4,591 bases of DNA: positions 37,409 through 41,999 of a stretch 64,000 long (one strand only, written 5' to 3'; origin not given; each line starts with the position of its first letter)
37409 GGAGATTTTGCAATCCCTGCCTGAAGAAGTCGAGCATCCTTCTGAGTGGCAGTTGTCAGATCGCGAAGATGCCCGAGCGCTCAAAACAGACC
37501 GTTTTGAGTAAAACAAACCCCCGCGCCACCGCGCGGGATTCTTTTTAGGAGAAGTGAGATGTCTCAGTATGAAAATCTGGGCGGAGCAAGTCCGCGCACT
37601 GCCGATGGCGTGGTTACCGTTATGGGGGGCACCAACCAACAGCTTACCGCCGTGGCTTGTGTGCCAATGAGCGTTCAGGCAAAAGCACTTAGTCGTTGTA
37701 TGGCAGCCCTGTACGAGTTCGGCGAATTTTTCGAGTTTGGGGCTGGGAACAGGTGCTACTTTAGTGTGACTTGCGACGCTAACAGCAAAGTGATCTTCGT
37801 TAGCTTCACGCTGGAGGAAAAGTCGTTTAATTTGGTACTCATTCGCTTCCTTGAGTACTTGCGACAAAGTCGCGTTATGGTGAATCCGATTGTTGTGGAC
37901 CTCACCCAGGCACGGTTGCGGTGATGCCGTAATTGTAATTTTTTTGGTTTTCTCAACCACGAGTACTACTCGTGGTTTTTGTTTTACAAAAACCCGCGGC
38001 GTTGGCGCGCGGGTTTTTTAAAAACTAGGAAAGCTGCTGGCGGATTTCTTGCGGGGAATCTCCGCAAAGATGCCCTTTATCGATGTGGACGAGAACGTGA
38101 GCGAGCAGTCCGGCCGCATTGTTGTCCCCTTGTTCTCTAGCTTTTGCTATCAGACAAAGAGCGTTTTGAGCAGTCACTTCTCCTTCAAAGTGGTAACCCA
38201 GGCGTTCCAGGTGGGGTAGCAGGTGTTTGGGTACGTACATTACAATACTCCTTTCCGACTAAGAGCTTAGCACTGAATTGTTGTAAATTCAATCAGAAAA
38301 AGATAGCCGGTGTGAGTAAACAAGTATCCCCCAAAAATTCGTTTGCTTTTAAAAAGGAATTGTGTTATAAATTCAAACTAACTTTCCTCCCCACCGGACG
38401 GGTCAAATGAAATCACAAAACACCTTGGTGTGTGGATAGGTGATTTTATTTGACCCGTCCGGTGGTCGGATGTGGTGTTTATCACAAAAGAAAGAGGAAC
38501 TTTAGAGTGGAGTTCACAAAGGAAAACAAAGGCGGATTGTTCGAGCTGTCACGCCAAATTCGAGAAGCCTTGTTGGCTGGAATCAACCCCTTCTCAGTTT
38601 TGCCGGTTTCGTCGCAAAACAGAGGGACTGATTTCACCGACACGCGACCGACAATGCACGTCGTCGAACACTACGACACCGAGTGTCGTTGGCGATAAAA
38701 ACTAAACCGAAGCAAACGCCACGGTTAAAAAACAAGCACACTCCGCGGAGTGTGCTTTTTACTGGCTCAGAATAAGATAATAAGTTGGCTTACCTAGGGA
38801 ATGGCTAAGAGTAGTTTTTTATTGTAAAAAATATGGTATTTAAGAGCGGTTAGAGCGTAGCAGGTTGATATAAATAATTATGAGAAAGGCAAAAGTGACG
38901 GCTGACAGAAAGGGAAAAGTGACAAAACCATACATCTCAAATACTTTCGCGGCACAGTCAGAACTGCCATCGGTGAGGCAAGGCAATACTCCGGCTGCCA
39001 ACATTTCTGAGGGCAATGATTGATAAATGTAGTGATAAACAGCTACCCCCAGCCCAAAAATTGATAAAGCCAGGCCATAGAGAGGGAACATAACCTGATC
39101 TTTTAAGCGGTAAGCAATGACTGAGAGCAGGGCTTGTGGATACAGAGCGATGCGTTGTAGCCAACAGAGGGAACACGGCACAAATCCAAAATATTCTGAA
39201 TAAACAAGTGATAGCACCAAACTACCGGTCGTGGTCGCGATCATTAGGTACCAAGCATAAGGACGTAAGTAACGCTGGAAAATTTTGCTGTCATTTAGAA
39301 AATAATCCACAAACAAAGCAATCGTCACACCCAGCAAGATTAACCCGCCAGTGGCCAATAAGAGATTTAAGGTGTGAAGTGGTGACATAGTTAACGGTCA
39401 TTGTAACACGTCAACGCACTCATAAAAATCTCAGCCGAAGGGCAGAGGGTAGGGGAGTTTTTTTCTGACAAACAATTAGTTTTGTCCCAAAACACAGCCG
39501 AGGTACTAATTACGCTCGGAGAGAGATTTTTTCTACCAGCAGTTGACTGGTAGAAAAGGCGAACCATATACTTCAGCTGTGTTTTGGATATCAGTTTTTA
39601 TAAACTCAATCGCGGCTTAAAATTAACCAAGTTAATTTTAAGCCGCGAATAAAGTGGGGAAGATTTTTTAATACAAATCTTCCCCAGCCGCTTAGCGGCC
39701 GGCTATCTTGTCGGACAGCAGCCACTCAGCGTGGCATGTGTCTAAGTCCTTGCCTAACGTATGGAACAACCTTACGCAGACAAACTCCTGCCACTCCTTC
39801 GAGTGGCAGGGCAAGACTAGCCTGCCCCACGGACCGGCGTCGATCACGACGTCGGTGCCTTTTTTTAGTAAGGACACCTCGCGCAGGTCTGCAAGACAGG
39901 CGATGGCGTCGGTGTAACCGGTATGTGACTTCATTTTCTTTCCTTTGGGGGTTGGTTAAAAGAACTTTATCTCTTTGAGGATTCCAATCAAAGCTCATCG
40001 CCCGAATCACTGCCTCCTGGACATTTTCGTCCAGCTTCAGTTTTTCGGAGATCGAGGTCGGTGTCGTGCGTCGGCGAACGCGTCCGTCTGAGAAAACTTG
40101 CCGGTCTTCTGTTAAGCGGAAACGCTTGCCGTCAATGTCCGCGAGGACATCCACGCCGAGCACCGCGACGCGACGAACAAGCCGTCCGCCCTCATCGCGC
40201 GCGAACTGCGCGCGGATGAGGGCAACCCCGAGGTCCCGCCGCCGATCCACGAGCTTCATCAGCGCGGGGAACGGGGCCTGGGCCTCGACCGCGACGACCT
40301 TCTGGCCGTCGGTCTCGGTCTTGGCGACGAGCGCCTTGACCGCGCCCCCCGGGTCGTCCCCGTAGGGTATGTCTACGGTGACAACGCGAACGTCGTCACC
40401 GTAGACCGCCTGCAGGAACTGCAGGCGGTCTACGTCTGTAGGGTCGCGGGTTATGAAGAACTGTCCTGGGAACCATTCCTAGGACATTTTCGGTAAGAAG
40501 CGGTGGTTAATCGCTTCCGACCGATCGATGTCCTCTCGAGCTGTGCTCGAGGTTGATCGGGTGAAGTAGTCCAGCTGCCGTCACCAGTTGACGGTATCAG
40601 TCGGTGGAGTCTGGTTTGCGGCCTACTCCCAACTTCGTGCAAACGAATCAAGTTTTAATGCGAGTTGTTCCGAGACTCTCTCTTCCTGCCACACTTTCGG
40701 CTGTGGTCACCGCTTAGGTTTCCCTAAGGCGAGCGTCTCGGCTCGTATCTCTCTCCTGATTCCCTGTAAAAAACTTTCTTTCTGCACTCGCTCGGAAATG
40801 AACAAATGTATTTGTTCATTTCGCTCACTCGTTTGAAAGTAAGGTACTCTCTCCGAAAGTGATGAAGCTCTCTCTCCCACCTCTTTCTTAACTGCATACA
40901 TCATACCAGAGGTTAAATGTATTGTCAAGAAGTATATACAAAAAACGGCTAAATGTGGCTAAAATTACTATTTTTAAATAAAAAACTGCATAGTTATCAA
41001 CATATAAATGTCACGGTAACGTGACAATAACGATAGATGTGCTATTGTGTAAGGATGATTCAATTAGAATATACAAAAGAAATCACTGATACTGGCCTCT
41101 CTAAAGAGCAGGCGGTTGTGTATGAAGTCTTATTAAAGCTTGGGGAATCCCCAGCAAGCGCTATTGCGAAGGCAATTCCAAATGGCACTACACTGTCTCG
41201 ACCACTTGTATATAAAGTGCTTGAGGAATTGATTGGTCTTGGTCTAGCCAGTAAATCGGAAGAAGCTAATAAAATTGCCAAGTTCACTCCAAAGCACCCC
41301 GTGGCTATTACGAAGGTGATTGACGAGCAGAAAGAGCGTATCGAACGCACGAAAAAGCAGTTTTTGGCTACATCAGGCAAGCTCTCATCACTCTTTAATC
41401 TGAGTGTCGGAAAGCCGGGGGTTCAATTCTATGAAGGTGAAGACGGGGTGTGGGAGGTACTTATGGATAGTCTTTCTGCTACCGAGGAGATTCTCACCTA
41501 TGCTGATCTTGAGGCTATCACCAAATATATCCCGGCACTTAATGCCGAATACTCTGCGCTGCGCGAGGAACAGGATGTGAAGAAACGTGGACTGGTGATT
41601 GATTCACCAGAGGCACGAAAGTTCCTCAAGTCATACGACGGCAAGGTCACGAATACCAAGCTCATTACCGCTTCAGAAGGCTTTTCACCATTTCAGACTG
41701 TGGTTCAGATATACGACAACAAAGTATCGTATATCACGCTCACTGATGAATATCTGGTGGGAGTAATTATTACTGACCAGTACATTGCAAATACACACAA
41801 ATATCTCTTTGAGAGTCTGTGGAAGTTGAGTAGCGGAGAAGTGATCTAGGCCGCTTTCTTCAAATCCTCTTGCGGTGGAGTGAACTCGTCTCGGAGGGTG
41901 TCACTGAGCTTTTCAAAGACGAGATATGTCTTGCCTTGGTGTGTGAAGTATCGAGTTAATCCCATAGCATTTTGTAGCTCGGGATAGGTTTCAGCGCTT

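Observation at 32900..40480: GC-rich gene cassettes with consensus promoters and strong SD sites embedded in an SD-poor, lower-GC genome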

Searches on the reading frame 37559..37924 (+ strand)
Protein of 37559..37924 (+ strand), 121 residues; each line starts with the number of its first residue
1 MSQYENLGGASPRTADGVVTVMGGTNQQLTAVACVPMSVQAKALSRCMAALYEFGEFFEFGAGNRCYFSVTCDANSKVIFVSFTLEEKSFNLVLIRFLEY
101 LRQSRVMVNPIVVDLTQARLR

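Call 12: search_protein_families(library=pfam, max_evalue=1, proteins=[window:37559-37924:+])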
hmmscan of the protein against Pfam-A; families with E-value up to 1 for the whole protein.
window:37559-37924:+ (121 aa): 0 families

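Call 13: search_protein_families(library=phrogs, max_evalue=0.1, proteins=[window:37559-37924:+])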
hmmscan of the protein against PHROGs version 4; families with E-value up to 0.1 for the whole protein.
window:37559-37924:+ (121 aa): 0 families

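Call 71: search_protein_families(library=padloc, max_evalue=0.01, proteins=[window:37559-37924:+])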
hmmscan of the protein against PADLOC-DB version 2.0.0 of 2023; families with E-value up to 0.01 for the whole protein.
window:37559-37924:+ (121 aa): 0 families

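Call 74: find_related_loci(query=window:37559-37924:+, collection=viral_contigs, flank=5000)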
Query window:37559-37924:+ (121 aa) in viral_contigs; peptide patterns used: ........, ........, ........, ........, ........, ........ (x = any residue, [..] = any of these).
7 stretches matched a pattern, but none encodes a relative of the query by tblastn (E <= 1e-3).

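Call 77: predict_structure(protein=window:37559-37924:+)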
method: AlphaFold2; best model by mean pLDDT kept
length: 121 residues; sequences in the alignment: 1
mean_pLDDT: 56.9   pTM: 0.52
mean pLDDT of the five models: 56.9, 56.3, 48.7, 44.1, 39.1
residues with pLDDT >= 90: 0; 70-90: 35; 50-70: 49; < 50: 37
segments of 3 or more residues with pLDDT < 50: 1-25, 57-63, 117-121
pLDDT, mean of each block of 10 residues (from residue 1): 29 33 51 70 62 52 57 70 72 73 66 49 34
secondary structure, 60 per line:
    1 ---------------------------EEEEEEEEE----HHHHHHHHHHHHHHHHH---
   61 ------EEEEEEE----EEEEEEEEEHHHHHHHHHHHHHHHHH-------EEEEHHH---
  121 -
elements in order: E28-36 H41-57 E67-73 E78-86 H87-103 E111-114

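Call 84: fold_search(model_id=the predicted structure, library=pdb)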
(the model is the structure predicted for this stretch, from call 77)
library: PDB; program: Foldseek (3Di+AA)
matches with E <= 10: 1661; with E <= 0.001: 9
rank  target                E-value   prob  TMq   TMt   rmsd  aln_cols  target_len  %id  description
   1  6nuk_A                2.4e-04  1.00  0.54  0.63   4.5        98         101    7  De novo designed protein Ferredog-Diesel (released 2019-06-12)
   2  1y0h_A                3.7e-04  1.00  0.46  0.53   4.8        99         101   15  Structure of Rv0793 from Mycobacterium tuberculosis (released 2004-12-28)
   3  6nuk_B                6.2e-04  1.00  0.54  0.63   4.5        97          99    7  De novo designed protein Ferredog-Diesel (released 2019-06-12)
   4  4rjv_C                6.2e-04  1.00  0.44  0.61   3.0        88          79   11  Crystal Structure of a De Novo Designed Ferredoxin Fold, Northeast Structural Genomics Consortium (NESG) Target OR461 (released 2014-10-22)
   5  4npo_B                7.0e-04  1.00  0.48  0.53   4.5       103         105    9  Crystal structure of protein with unknown function from Deinococcus radiodurans at P61 spacegroup (released 2013-12-11)
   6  4rjv_B                8.4e-04  1.00  0.43  0.60   3.2        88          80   11  Crystal Structure of a De Novo Designed Ferredoxin Fold, Northeast Structural Genomics Consortium (NESG) Target OR461 (released 2014-10-22)
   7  1y0h_B                9.0e-04  1.00  0.47  0.56   3.7        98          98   14  Structure of Rv0793 from Mycobacterium tuberculosis (released 2004-12-28)
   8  3kg1_A                9.0e-04  1.00  0.48  0.57   4.6       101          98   12  Crystal structure of SnoaB, a cofactor-independent oxygenase from Streptomyces nogalater, mutant N63A (released 2010-01-26)
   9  6wi5_A                9.6e-04  1.00  0.51  0.65   3.0        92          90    8  De novo designed protein Foldit4 (released 2020-04-22)
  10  2ril                  1.1e-03  0.99  0.38  0.44   5.6        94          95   17  Crystal structure of a putative monooxygenase (YP_001095275.1) from Shewanella loihica PV-4 at 1.26 A resolution (released 2007-10-23)
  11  9g5b_H                1.2e-03  0.99  0.42  0.38  19.6       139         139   12  Assembly intermediate of human mitochondrial ribosome small subunit (State A) (released 2025-04-23)
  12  2mtl_MODEL_1_A        1.3e-03  1.00  0.45  0.58   5.1       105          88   10  Solution NMR Structure of De novo designed FR55, Northeast Structural Genomics Consortium (NESG) Target OR109 (released 2014-10-29)
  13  6fxd_A                1.5e-03  1.00  0.44  0.42   6.8       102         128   14  Crystal structure of MupZ from Pseudomonas fluorescens (released 2019-03-06)
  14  3l7p_C                1.6e-03  1.00  0.45  0.58   6.1        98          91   12  Crystal structure of SMU.1657c, Putative nitrogen regulatory protein PII from streptococcus mutans (released 2010-12-29)
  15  6wxp_D                1.8e-03  1.00  0.49  0.38   2.6        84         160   10  De novo TIM barrel-ferredoxin fold fusion homodimer with 4-glutamate centre TFD-EE (released 2020-11-25)
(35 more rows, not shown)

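Call 118: search_protein_families(library=ncbifam, max_evalue=0.01, proteins=[window:37559-37924:+])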
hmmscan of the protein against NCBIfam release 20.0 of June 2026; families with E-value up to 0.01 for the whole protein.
window:37559-37924:+ (121 aa): 0 families

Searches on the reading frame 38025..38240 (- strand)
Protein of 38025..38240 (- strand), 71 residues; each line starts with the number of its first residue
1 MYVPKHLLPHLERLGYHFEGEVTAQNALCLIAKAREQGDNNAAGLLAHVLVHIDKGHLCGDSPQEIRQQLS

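Call 12: search_protein_families(library=pfam, max_evalue=1, proteins=[window:38025-38240:-])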
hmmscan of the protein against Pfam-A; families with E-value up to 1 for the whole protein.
window:38025-38240:- (71 aa): 0 families

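Call 13: search_protein_families(library=phrogs, max_evalue=0.1, proteins=[window:38025-38240:-])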
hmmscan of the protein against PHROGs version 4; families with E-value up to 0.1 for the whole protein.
window:38025-38240:- (71 aa): 1 family
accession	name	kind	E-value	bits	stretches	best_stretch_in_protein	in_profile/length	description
phrog_32719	-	unknown function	0.078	14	1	19-70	10-58/114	-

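Call 118: search_protein_families(library=ncbifam, max_evalue=0.01, proteins=[window:38025-38240:-])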
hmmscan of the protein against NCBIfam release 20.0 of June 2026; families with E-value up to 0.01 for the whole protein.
window:38025-38240:- (71 aa): 0 families

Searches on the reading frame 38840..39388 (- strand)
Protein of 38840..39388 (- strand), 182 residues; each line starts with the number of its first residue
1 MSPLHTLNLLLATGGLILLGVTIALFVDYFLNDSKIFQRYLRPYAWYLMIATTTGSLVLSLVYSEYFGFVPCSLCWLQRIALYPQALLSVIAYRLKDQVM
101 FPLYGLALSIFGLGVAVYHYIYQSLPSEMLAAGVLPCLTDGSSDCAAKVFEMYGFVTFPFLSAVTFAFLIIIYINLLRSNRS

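Call 34: search_protein_families(library=pfam, max_evalue=0.001, proteins=[window:38840-39388:-])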
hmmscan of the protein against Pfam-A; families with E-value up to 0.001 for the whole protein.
window:38840-39388:- (182 aa): 1 family
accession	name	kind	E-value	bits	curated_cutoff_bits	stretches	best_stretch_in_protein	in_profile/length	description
PF02600.21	DsbB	-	3.4e-15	57.2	22.1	1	45-173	4-145/148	Disulfide bond formation protein DsbB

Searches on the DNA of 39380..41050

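Call 57: search_rna_families(source=window, start=39550, end=41050, threshold=evalue, max_evalue=10, show_alignments=2)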
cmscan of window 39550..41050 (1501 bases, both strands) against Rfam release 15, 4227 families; matches with E-value up to 10: 18.
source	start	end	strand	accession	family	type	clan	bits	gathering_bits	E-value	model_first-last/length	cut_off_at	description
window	39603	39655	-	RF04145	MIR8706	Gene; miRNA;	-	25.2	95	0.039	1-101/101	no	MIR8706 microRNA precursor family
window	39602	39657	-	RF03714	MIR774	Gene; miRNA;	-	22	80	0.32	1-98/98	no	MIR774 microRNA precursor family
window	41020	41040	+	RF01109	SBRMV1_UPD-PKd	Cis-reg;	-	21.3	33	0.57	1-21/21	no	Pseudoknot of upstream pseudoknot domain (UPD) of the 3'UTR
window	39604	39655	+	RF04145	MIR8706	Gene; miRNA;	-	20.6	95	0.66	1-101/101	no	MIR8706 microRNA precursor family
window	39550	39651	+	RF02686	RAGATH-6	Gene; ribozyme;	-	19.7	170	9.3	25-152/152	5'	RAGATH-6 RNA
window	40368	40406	-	RF01059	mir-598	Gene; miRNA;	-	19.6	69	0.61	1-80/80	no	mir-598 microRNA precursor family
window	39606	39652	-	RF03951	MIR7725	Gene; miRNA;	-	19.6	77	1.6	1-142/142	no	MIR7725 microRNA precursor family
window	39637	39704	-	RF03993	mir-8536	Gene; miRNA;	-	19.2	100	0.85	1-86/86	no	mir-8536 microRNA precursor family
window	39600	39690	-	RF02821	V_IGR5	Gene; sRNA;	-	19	75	5.9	1-114/114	no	Vibrio RNA IGR5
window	40687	40751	-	RF02699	Avashort_thermometer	Cis-reg; thermoregulator;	-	18.7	88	1.4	1-59/59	no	Avashort 5' UTR thermometer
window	39968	40004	-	RF01823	rspL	Gene; sRNA;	-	18.4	37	7.1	1-89/89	no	rpsL sRNA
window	39640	39701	+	RF03721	mir-3478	Gene; miRNA;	-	18.1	66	1.1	1-78/78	no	mir-3478 microRNA precursor family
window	40360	40415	+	RF03643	mir-2056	Gene; miRNA;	-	16.3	100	7.3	1-74/74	no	mir-2056 microRNA precursor family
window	39674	39717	+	RF03163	c4-a1b1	Gene; antisense;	CL00128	15.9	46.7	0.56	1-53/53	no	a1, b1 targets of C4 antisense RNA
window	39976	40022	-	RF01099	PK-IAV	Cis-reg;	-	15.1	47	6.9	1-48/48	no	Pseudoknot of influenza A virus gene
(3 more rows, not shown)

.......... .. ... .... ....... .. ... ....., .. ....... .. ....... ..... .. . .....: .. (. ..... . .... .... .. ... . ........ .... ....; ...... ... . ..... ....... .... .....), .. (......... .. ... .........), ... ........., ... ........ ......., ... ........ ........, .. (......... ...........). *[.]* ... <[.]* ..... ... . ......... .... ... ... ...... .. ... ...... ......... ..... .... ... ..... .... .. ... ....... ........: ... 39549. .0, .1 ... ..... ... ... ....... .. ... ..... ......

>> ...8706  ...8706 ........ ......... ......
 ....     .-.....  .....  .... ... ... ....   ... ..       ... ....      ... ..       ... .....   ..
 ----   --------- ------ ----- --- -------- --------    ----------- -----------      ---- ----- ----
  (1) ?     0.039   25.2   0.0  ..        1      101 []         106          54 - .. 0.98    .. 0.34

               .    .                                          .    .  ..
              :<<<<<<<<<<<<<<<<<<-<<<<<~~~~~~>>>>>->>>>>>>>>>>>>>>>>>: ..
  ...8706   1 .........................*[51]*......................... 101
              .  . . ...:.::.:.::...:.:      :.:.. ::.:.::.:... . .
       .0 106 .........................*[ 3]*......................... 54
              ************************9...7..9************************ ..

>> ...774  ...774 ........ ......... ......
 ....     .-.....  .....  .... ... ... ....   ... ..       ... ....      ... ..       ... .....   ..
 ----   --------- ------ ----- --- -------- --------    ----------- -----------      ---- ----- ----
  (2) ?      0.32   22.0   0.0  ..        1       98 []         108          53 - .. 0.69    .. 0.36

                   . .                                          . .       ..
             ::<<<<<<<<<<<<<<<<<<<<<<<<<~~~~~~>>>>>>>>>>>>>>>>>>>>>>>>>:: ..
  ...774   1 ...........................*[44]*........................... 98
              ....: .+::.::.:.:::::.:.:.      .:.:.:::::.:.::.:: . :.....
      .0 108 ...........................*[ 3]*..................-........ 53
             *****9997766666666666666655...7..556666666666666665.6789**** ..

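Call 103: search_rna_families(source=window, start=39380, end=39720, threshold=evalue, max_evalue=10, show_alignments=2)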
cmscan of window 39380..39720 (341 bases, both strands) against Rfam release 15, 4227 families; matches with E-value up to 10: 21.
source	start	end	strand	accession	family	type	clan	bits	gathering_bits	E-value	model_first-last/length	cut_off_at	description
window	39603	39655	-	RF04145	MIR8706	Gene; miRNA;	-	25.2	95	0.0089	1-101/101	no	MIR8706 microRNA precursor family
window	39528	39578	+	RF00236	ctRNA_pGA1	Gene; antisense;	-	21.3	45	0.046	1-79/79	no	ctRNA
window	39599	39672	+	RF01859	Phe_leader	Cis-reg; leader;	-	21.1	55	0.3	1-125/125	no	Phenylalanine leader peptide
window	39526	39651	+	RF02686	RAGATH-6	Gene; ribozyme;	-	20.7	170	1.4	1-152/152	no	RAGATH-6 RNA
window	39611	39705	+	RF02379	csRNA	Gene; sRNA;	-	20.2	57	2.4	1-93/93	no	Cia-dependent small RNA csRNA1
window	39606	39652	-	RF03951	MIR7725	Gene; miRNA;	-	19.6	77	0.36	1-142/142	no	MIR7725 microRNA precursor family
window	39637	39704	-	RF03993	mir-8536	Gene; miRNA;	-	19.2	100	0.19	1-86/86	no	mir-8536 microRNA precursor family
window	39600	39690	-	RF02821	V_IGR5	Gene; sRNA;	-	19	75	1.3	1-114/114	no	Vibrio RNA IGR5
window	39419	39656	-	RF02070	STnc300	Gene; sRNA;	-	18.5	80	4.5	1-159/159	no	Salmonella enterica sRNA STnc300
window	39491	39583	-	RF00811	mir-84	Gene; miRNA;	-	16.9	60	0.25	1-75/75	no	mir-84 microRNA precursor family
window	39612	39646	-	RF03940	MIR9563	Gene; miRNA;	-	16.7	90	1.6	1-127/127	no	MIR9563 microRNA precursor family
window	39609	39649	+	RF04156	MIR2670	Gene; miRNA;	-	16.4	117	0.34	1-200/200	no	MIR2670 microRNA precursor family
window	39611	39647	+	RF04134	MIR7504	Gene; miRNA;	-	15.9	83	5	1-124/124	no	MIR7504 microRNA precursor family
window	39606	39652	-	RF04262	MIR1319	Gene; miRNA;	-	15.8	116.6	3.8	1-119/119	no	MIR1319 microRNA precursor family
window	39608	39650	+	RF04187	MIR862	Gene; miRNA;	-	15.5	100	2.4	1-110/110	no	MIR862 microRNA precursor family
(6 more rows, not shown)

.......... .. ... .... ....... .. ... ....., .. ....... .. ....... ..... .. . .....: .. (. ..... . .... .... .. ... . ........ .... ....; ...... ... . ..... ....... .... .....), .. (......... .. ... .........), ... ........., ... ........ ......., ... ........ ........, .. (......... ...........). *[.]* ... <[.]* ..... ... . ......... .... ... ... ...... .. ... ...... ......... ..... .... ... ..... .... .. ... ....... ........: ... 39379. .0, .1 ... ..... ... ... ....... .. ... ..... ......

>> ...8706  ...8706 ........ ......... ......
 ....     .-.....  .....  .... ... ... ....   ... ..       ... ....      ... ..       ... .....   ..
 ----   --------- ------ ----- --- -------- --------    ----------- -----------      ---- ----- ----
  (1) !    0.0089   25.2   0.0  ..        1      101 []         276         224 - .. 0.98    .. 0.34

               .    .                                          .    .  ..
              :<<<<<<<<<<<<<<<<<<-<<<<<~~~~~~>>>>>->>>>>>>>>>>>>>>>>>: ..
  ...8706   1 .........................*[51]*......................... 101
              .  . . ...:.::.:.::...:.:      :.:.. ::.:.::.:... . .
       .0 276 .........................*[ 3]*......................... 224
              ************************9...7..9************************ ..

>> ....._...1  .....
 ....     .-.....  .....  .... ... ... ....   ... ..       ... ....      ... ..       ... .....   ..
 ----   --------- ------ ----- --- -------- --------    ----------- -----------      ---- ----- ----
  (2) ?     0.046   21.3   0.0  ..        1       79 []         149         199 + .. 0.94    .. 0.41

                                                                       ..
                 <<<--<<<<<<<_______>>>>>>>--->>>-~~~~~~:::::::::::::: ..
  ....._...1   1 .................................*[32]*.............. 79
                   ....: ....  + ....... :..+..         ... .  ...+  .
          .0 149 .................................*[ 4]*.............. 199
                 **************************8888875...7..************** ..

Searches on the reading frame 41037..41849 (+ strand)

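Call 34: search_protein_families(library=pfam, max_evalue=0.001, proteins=[window:41037-41849:+])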
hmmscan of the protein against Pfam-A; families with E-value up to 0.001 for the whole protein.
window:41037-41849:+ (270 aa): 1 family
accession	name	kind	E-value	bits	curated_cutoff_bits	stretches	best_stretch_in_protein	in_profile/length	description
PF01978.25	TrmB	-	5.5e-08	33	25.6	1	19-80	4-61/68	Sugar-specific transcriptional regulator TrmB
